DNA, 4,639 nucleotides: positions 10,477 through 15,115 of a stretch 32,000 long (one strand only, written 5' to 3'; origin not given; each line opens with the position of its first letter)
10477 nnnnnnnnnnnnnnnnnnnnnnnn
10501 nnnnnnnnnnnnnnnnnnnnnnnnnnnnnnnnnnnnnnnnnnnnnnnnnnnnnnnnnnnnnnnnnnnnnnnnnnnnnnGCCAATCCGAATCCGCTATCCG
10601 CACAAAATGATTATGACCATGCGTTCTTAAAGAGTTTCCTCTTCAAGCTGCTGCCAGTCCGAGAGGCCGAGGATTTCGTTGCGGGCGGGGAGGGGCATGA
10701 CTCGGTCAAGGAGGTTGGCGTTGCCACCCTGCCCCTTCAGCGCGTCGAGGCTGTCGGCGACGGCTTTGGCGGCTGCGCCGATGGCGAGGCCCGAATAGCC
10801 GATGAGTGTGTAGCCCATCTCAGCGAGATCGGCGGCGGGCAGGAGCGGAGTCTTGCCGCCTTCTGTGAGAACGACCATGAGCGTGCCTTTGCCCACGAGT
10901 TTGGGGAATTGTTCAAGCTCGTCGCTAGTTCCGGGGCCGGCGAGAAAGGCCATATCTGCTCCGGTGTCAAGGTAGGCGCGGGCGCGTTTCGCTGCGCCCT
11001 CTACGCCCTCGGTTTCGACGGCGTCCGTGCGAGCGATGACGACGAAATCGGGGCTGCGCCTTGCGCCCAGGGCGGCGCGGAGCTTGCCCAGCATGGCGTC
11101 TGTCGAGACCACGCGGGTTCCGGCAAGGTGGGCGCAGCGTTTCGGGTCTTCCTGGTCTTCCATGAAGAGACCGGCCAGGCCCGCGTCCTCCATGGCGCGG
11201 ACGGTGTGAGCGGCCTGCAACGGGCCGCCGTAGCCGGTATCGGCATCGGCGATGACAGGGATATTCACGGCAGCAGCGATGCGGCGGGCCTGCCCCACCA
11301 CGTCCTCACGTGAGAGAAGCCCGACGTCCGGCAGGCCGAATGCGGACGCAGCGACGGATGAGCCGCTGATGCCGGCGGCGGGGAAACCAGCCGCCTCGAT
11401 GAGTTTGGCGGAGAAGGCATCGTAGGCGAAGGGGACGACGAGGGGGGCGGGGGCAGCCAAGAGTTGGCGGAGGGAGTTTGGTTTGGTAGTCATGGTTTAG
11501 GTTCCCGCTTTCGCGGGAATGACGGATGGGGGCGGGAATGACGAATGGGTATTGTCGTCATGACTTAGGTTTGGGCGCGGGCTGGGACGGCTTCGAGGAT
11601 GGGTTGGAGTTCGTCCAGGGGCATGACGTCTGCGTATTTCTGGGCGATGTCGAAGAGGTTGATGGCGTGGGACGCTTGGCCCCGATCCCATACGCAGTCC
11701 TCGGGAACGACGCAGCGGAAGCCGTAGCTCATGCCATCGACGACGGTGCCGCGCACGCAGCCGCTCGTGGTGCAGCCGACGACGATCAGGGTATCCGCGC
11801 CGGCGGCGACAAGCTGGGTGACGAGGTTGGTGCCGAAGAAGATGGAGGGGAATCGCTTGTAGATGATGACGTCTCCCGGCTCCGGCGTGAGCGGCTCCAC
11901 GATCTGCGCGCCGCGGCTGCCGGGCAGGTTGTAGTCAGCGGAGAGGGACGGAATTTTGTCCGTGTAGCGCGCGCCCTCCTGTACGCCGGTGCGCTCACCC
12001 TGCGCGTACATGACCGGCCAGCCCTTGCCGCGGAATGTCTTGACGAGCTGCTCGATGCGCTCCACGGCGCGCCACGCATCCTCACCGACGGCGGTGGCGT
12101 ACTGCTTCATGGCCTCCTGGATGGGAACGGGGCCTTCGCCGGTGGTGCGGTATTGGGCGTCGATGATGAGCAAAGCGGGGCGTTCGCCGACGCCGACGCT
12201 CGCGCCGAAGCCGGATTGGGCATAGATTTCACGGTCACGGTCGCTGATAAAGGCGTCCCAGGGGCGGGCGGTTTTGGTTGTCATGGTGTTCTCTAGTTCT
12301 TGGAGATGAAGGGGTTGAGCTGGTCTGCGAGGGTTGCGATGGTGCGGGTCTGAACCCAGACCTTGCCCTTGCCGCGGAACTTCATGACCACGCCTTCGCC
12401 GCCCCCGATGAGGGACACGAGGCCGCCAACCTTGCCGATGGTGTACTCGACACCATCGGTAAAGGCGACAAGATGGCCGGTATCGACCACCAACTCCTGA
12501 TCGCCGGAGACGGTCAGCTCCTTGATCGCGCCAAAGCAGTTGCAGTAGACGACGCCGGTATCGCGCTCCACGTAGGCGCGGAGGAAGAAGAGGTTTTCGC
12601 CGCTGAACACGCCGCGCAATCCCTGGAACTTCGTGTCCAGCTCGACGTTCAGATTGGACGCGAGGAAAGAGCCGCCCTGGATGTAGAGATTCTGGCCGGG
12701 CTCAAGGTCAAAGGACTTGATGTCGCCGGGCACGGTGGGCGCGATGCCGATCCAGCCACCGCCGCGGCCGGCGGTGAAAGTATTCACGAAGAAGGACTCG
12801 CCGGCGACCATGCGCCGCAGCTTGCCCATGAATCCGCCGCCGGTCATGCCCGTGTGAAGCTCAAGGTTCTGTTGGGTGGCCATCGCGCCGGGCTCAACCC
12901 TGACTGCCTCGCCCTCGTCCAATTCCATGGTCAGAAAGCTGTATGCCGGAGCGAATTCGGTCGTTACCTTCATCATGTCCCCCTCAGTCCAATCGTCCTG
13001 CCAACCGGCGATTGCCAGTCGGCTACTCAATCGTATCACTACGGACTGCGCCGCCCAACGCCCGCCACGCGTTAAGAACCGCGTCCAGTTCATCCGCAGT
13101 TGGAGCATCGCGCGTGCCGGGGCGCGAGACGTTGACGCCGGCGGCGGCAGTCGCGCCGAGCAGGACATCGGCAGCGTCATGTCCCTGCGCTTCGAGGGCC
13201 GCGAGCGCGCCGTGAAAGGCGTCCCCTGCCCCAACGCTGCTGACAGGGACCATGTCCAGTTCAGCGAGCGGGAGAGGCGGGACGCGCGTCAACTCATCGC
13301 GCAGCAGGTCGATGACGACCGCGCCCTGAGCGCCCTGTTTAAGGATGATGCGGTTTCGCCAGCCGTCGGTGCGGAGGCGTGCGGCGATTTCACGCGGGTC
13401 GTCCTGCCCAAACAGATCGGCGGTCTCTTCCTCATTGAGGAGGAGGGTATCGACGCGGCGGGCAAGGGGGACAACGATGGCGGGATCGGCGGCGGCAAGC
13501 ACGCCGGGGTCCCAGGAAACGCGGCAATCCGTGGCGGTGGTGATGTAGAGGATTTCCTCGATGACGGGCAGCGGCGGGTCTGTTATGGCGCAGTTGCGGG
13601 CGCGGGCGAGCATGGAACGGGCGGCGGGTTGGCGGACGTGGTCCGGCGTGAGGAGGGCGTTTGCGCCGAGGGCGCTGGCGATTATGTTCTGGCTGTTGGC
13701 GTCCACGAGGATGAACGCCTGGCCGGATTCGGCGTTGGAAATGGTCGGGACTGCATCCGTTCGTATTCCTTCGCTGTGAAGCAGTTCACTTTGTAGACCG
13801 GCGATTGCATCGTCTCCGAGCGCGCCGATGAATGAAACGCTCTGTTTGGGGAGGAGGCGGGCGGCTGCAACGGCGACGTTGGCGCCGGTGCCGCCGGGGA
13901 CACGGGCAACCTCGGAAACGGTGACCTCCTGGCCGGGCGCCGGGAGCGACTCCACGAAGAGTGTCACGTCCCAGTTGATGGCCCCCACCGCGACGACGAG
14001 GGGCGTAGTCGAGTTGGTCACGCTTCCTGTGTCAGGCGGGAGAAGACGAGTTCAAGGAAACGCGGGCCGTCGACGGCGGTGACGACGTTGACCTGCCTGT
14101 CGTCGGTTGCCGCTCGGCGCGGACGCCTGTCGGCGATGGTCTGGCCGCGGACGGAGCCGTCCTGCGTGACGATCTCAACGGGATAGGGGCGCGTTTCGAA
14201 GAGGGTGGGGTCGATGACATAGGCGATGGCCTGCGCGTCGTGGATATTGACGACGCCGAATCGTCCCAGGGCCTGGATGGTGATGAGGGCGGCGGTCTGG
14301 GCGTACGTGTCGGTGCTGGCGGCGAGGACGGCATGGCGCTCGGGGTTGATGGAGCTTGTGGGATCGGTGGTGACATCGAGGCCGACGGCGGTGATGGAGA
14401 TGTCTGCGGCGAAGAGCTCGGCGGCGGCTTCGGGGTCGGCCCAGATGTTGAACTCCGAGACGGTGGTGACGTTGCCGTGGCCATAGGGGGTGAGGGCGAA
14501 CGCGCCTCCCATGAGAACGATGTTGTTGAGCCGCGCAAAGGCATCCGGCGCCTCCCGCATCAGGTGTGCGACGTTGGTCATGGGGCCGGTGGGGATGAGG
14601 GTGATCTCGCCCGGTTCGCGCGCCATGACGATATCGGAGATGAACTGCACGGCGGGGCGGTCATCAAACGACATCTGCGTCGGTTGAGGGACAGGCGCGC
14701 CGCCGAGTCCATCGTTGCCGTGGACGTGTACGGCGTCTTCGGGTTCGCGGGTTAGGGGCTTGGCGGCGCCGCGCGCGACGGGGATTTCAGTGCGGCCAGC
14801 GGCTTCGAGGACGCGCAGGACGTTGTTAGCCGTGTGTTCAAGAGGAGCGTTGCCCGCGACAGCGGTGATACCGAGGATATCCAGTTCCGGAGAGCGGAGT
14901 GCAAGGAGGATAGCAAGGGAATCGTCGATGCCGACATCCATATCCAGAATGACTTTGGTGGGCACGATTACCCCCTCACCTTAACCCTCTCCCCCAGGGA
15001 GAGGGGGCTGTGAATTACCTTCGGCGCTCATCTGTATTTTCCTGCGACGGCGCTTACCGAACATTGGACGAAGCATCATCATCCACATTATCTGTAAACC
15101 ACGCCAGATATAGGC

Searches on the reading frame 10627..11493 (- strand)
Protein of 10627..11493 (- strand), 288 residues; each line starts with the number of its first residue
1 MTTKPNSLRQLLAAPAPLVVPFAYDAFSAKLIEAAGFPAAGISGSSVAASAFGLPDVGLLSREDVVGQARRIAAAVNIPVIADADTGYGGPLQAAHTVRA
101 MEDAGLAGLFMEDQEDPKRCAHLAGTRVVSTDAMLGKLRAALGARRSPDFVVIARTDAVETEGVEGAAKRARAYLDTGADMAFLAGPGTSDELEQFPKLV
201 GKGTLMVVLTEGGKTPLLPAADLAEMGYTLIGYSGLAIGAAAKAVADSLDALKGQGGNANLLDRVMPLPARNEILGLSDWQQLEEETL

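Call 39: search_protein_families(library=pfam, proteins=[window:10627-11493:-], max_evalue=0.00001)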
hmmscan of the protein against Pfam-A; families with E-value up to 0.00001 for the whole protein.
window:10627-11493:- (288 aa): 2 families
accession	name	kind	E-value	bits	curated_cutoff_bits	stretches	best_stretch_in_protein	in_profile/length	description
PF13714.12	PEP_mutase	-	1.3e-48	166.1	31.5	1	8-251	1-238/240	Phosphoenolpyruvate phosphomutase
PF00463.27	ICL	-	2.2e-10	40.1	26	1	78-200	150-266/526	Isocitrate lyase family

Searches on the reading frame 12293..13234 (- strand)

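Call 39: search_protein_families(library=pfam, proteins=[window:12293-13234:-], max_evalue=0.00001)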
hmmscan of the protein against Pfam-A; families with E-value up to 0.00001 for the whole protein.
window:12293-13234:- (313 aa): 1 family
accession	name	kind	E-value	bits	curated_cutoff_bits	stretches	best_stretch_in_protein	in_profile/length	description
PF01987.23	AIM24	-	1e-55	189.1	25.7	1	97-297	7-205/205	Mitochondrial biogenesis AIM24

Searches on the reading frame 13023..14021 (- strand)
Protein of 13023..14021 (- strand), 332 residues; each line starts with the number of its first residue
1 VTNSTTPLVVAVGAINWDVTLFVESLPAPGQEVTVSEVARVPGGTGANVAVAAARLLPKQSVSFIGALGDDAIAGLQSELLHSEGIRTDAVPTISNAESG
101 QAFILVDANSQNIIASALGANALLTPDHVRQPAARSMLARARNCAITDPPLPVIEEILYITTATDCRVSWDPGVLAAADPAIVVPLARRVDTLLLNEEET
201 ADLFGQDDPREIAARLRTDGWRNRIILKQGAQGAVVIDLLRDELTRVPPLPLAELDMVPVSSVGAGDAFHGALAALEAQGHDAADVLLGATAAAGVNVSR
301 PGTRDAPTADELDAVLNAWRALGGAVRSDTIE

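Call 92: search_protein_families(library=pfam, proteins=[window:13023-14021:-], max_evalue=0.001)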
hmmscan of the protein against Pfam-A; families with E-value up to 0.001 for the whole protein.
window:13023-14021:- (332 aa): 1 family
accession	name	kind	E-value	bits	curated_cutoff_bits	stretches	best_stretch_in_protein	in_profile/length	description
PF00294.29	PfkB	-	9.1e-44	150.4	25.8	1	8-306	3-298/302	pfkB family carbohydrate kinase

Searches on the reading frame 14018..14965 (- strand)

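Call 39: search_protein_families(library=pfam, proteins=[window:14018-14965:-], max_evalue=0.00001)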
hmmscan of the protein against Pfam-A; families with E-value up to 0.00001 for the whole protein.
window:14018-14965:- (315 aa): 1 family
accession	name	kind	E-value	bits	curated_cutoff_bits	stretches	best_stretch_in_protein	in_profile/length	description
PF01156.24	IU_nuc_hydro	-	2.2e-87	293.9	34.2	1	5-305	1-297/297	Inosine-uridine preferring nucleoside hydrolase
